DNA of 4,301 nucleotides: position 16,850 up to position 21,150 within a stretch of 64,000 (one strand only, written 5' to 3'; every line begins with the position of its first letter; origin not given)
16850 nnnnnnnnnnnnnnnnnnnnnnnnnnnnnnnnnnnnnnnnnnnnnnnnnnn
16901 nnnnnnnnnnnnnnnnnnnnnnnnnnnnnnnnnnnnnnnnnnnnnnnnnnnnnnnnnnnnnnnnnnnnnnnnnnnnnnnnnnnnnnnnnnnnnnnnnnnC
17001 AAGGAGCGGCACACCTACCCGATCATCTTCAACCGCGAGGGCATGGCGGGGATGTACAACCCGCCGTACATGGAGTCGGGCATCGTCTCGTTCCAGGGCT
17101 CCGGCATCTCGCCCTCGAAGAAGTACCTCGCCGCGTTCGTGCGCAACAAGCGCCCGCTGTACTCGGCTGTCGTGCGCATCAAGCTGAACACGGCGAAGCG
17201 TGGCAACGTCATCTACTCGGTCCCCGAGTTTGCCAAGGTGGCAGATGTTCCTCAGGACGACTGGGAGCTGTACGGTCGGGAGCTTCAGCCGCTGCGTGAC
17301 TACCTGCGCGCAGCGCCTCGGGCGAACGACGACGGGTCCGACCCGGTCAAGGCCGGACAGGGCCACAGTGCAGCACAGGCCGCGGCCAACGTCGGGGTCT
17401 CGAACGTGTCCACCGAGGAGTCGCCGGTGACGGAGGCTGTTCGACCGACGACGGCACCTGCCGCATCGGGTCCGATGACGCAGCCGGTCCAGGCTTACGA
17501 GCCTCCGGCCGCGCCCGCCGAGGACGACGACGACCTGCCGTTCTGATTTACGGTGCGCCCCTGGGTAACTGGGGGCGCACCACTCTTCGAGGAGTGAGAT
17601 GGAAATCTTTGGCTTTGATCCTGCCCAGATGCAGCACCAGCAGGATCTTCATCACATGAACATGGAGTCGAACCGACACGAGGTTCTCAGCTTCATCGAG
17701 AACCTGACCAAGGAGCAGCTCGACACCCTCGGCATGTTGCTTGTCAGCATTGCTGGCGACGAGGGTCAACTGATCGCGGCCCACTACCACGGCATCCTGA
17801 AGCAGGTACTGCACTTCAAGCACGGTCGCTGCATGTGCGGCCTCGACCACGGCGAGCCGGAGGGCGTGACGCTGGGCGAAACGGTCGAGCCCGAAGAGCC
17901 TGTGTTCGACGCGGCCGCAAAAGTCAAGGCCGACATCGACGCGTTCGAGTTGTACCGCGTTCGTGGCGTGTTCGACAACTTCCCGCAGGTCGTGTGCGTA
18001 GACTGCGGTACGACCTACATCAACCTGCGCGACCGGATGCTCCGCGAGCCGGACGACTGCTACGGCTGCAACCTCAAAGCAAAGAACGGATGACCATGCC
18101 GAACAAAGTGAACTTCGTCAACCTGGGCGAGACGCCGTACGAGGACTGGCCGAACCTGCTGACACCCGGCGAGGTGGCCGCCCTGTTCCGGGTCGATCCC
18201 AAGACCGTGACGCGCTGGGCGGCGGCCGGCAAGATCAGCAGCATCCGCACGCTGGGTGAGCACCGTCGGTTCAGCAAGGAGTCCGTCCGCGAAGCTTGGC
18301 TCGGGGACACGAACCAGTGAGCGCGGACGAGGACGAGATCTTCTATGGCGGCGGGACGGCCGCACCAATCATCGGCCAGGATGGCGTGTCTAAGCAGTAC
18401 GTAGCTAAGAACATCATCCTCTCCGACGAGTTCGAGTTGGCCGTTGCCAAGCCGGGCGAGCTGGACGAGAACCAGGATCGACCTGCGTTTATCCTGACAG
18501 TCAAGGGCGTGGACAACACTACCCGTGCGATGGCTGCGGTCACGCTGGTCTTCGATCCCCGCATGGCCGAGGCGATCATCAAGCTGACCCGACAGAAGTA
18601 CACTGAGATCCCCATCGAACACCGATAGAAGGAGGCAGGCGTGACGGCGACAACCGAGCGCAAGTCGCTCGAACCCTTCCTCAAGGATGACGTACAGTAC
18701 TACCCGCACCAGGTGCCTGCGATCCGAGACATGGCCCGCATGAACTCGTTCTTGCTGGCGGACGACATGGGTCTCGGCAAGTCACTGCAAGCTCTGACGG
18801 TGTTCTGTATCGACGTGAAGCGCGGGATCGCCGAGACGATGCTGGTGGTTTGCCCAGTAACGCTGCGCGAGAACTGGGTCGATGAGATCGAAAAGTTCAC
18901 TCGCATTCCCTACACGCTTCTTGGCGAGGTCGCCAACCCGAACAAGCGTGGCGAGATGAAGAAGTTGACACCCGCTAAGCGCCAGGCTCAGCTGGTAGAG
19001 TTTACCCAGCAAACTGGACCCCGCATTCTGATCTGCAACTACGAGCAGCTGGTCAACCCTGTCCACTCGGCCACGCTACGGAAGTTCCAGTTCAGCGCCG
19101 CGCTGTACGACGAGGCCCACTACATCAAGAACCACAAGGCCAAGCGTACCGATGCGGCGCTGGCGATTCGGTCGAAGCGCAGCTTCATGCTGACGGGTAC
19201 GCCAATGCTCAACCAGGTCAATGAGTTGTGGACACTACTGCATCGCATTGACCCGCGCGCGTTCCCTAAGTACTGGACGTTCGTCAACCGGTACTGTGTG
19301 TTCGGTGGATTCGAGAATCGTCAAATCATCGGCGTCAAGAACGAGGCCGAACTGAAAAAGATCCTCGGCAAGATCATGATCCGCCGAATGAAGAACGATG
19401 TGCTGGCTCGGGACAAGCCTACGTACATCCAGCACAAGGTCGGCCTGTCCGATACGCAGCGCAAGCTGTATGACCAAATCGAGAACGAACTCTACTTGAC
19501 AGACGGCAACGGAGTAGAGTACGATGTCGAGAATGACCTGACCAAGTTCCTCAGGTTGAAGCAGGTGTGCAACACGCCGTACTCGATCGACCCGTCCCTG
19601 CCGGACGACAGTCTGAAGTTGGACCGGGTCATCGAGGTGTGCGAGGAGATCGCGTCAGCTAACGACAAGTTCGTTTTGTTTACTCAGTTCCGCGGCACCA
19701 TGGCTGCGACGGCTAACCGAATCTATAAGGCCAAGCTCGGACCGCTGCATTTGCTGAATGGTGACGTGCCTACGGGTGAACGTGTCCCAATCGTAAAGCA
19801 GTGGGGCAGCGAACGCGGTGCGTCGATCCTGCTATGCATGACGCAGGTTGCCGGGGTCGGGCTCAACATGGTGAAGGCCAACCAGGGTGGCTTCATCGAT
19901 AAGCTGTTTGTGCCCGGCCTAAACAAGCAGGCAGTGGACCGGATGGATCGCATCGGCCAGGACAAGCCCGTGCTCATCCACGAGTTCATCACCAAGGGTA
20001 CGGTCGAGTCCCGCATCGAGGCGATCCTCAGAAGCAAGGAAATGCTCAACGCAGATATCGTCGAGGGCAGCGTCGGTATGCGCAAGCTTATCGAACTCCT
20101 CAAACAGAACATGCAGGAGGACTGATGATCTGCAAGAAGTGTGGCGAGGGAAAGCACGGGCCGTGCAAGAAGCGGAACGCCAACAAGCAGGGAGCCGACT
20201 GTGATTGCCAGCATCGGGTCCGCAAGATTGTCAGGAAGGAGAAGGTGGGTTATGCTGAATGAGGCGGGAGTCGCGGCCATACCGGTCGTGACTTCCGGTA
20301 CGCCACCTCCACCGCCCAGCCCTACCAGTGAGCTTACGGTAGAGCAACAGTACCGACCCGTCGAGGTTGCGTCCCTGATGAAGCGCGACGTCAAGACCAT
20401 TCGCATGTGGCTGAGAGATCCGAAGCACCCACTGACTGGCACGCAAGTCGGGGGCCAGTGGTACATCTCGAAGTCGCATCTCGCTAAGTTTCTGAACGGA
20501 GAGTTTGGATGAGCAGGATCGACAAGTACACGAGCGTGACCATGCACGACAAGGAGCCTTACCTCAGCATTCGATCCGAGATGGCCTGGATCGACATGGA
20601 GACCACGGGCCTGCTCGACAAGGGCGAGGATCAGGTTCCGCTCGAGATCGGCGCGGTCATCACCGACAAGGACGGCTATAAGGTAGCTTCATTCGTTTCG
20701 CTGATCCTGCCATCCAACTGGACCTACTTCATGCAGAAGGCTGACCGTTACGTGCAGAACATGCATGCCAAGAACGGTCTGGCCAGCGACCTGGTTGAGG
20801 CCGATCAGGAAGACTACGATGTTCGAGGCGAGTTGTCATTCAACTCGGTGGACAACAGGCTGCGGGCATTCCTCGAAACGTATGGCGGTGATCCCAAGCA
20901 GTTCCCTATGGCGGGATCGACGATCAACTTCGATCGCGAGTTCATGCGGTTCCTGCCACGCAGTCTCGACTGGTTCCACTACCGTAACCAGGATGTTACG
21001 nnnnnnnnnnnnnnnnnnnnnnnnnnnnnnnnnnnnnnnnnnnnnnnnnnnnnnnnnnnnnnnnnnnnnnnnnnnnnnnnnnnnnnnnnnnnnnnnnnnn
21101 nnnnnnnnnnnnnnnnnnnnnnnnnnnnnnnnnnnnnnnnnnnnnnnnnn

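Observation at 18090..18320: Phage-encoded BldC homolog with a Gly-to-Glu change in the GGHRR wing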

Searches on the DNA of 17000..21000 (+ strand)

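Call 9: search_dna_similar(query=window:17000-21000:+, collection=phages, mode=near, max_rows=25)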
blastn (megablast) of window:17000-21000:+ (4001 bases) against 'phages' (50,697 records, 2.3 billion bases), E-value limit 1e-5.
No match.

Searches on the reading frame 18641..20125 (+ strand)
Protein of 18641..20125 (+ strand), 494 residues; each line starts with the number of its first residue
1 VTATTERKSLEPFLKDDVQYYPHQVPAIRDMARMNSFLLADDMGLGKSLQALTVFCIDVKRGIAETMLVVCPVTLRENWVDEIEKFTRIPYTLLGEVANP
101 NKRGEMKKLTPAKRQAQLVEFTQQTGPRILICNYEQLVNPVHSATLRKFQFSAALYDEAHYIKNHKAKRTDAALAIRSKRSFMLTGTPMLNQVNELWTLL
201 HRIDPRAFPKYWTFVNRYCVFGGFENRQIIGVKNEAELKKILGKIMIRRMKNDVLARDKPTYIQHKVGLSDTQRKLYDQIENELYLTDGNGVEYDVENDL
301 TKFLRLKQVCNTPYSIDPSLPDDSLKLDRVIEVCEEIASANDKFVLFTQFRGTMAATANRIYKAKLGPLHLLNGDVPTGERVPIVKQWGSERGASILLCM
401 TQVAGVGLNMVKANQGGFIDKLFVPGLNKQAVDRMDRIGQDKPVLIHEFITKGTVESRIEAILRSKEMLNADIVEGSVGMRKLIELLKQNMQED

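Call 24: search_protein_families(library=phrogs, proteins=[window:18641-20125:+], max_evalue=0.001)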
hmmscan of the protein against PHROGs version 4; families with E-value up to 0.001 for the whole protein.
window:18641-20125:+ (494 aa): 7 families
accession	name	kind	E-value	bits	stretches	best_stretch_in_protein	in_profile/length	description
phrog_62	-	DNA, RNA and nucleotide metabolism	1.1e-114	385.5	1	14-487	691-1146/1881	DNA helicase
phrog_29996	-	unknown function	1.2e-30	107.3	2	146-476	833-1167/1189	-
phrog_23807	-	unknown function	1.2e-16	60.7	1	25-265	139-363/1053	-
phrog_16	-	DNA, RNA and nucleotide metabolism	4.5e-09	36.1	1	17-450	270-599/986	DNA helicase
phrog_24008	-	DNA, RNA and nucleotide metabolism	2e-07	30.3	0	31-199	492-644/1006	helicase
phrog_11354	-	unknown function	5.1e-06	27.2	1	394-475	24-106/116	-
phrog_11801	-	other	1e-05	23.9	1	15-149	862-995/2269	DNA methyltransferase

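Call 25: search_protein_families(library=pfam, proteins=[window:18641-20125:+], max_evalue=0.001)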
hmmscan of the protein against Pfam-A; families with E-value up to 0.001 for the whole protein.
window:18641-20125:+ (494 aa): 4 families
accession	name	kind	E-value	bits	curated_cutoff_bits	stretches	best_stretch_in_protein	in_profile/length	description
PF00176.29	SNF2-rel_dom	-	8.5e-43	146.9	24.9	1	34-314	17-289/290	SNF2-related domain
PF04851.21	ResIII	-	7.8e-08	32.8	22.5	1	20-188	4-162/164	Type III restriction enzyme, res subunit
PF00271.37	Helicase_C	-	1e-05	26.1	23.5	1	333-439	6-110/110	Helicase conserved C-terminal domain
PF00270.35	DEAD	-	3.1e-05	24.2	26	1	22-193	2-164/167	DEAD/DEAH box helicase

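Call 124: find_homologous_proteins(query=window:18641-20122:+, max_evalue=1e-60)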
Query window:18641-20122:+ (494 aa): 1087 proteins with E <= 1e-60 among 8000 candidates; the best 120 are listed.
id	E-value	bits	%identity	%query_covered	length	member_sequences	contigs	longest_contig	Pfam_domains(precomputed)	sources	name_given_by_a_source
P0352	0.0e+0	1119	100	100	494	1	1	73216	PF00176.30,PF00271.38,PF04851.22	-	-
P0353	7.2e-260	881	80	99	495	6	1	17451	PF00270.36,PF00176.30,PF00271.38,PF04851.22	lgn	-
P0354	5.0e-259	878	77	100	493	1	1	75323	PF00270.36,PF00176.30,PF00271.38,PF04851.22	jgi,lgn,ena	-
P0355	9.7e-251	851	74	99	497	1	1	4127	PF00270.36,PF00176.30,PF04851.22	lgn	-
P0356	3.1e-242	823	72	100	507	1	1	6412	PF00270.36,PF00176.30,PF00271.38,PF04851.22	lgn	-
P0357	4.4e-242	822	72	99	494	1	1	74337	PF00270.36,PF00176.30,PF00271.38,PF04851.22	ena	-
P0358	1.5e-241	820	72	99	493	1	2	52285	PF00270.36,PF00176.30,PF00271.38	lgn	-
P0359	2.1e-227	774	69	99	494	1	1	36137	PF00270.36,PF00176.30,PF00271.38,PF04851.22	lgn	-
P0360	5.1e-225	766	67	99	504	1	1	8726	PF00270.36,PF00176.30,PF00271.38,PF04851.22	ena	-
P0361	2.3e-224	764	68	99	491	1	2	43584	PF00270.36,PF00176.30,PF00271.38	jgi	jgi:SNF2 family DNA or RNA helicase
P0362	4.8e-223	759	68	99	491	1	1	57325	PF00270.36,PF00176.30,PF00271.38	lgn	-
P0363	5.1e-223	759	68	99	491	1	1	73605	PF00270.36,PF00176.30,PF00271.38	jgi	jgi:SNF2 family DNA or RNA helicase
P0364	2.2e-221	754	66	99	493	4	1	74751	PF00270.36,PF00176.30,PF00271.38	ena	-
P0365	2.6e-220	750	66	100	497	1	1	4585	PF00270.36,PF00176.30,PF00271.38,PF04851.22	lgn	-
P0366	8.4e-219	745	66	99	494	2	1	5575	PF00270.36,PF00176.30,PF00271.38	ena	-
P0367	1.6e-216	738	66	99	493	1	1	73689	PF00270.36,PF00176.30,PF00271.38,PF04851.22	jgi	jgi:SNF2 family DNA or RNA helicase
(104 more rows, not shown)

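Call 125: find_encoding_contigs(protein=P0363, flank=2500, max_places=1)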
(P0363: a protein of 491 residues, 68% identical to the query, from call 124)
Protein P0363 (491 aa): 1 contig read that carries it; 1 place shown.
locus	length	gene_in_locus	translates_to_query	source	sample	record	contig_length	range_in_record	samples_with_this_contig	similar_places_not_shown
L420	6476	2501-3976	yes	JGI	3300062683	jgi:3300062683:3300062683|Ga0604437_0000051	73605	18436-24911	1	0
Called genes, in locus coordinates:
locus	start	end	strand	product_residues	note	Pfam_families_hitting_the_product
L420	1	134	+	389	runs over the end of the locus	-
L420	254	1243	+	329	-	-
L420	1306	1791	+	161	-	-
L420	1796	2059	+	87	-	PF12728:HTH_17 (weak)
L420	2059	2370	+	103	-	-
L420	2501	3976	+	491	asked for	PF00176:SNF2-rel_dom, PF00270:DEAD (weak), PF00271:Helicase_C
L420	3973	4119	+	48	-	-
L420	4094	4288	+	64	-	PF12728:HTH_17 (weak)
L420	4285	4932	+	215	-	PF00929:RNase_T (faint)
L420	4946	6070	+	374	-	PF02768:DNA_pol3_beta_3 (faint)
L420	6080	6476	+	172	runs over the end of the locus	PF27111:Rv1352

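Call 126: find_encoding_contigs(protein=P0357, flank=2500, max_places=1)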
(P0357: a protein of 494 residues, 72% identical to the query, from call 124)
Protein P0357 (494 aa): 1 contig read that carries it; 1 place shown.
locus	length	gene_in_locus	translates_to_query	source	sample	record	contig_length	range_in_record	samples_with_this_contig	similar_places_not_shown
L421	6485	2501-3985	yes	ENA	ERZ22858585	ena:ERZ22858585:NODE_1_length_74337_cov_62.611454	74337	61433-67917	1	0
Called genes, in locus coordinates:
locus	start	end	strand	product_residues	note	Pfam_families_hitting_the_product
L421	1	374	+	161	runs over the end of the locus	-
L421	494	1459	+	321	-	-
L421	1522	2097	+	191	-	-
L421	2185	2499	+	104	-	-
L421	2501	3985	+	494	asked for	PF04851:ResIII (faint), PF00176:SNF2-rel_dom, PF00270:DEAD, PF00271:Helicase_C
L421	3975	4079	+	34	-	-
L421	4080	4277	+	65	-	-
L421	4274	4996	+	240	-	PF00929:RNase_T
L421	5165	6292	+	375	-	-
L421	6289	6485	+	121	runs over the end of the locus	PF14359:DUF4406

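Call 127: find_encoding_contigs(protein=P0367, flank=2500, max_places=1)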
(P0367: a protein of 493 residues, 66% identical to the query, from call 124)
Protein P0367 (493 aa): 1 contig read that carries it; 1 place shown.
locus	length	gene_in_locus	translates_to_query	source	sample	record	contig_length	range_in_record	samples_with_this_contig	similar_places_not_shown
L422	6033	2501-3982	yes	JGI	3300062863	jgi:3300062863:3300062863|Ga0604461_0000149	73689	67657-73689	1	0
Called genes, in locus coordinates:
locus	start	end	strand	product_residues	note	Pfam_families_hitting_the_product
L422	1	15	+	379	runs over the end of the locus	-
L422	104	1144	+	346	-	-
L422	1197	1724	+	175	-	-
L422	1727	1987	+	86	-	PF00376:MerR (weak), PF12728:HTH_17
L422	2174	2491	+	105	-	-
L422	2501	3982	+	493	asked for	PF04851:ResIII (weak), PF00176:SNF2-rel_dom, PF00270:DEAD, PF00271:Helicase_C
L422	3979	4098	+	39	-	-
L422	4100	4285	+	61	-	PF12728:HTH_17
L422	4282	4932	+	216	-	PF00929:RNase_T (faint)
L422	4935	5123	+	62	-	-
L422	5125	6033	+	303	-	?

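Call 128: find_encoding_contigs(protein=P0364, flank=2500, max_places=1)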
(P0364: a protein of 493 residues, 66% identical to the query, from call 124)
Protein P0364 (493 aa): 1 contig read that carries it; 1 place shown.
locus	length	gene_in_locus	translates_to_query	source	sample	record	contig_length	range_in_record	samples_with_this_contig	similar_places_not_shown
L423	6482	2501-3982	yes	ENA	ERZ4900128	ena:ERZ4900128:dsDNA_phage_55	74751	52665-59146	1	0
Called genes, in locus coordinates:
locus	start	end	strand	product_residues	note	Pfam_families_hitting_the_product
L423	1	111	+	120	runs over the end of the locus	-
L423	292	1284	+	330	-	-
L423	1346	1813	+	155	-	-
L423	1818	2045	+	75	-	PF12728:HTH_17, PF00376:MerR (faint)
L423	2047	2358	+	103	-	-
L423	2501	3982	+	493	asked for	PF00176:SNF2-rel_dom, PF00270:DEAD (weak), PF00271:Helicase_C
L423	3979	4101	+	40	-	-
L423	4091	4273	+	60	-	PF12728:HTH_17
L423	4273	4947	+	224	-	PF00929:RNase_T (faint)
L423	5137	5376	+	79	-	-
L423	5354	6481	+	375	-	PF02768:DNA_pol3_beta_3 (weak)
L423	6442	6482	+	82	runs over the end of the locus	-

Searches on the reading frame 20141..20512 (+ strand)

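Call 24: search_protein_families(library=phrogs, proteins=[window:20141-20512:+], max_evalue=0.001)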
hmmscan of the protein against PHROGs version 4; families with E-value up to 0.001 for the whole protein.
window:20141-20512:+ (123 aa): 1 family
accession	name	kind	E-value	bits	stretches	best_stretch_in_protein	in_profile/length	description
phrog_6401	-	DNA, RNA and nucleotide metabolism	0.00067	20.5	0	71-119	10-57/64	DNA binding protein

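Call 25: search_protein_families(library=pfam, proteins=[window:20141-20512:+], max_evalue=0.001)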
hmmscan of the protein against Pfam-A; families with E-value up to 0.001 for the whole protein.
window:20141-20512:+ (123 aa): 1 family
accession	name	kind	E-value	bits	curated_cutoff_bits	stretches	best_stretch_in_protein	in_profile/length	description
PF12728.13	HTH_17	-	0.00012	22.7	27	1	72-119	3-48/51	Helix-turn-helix domain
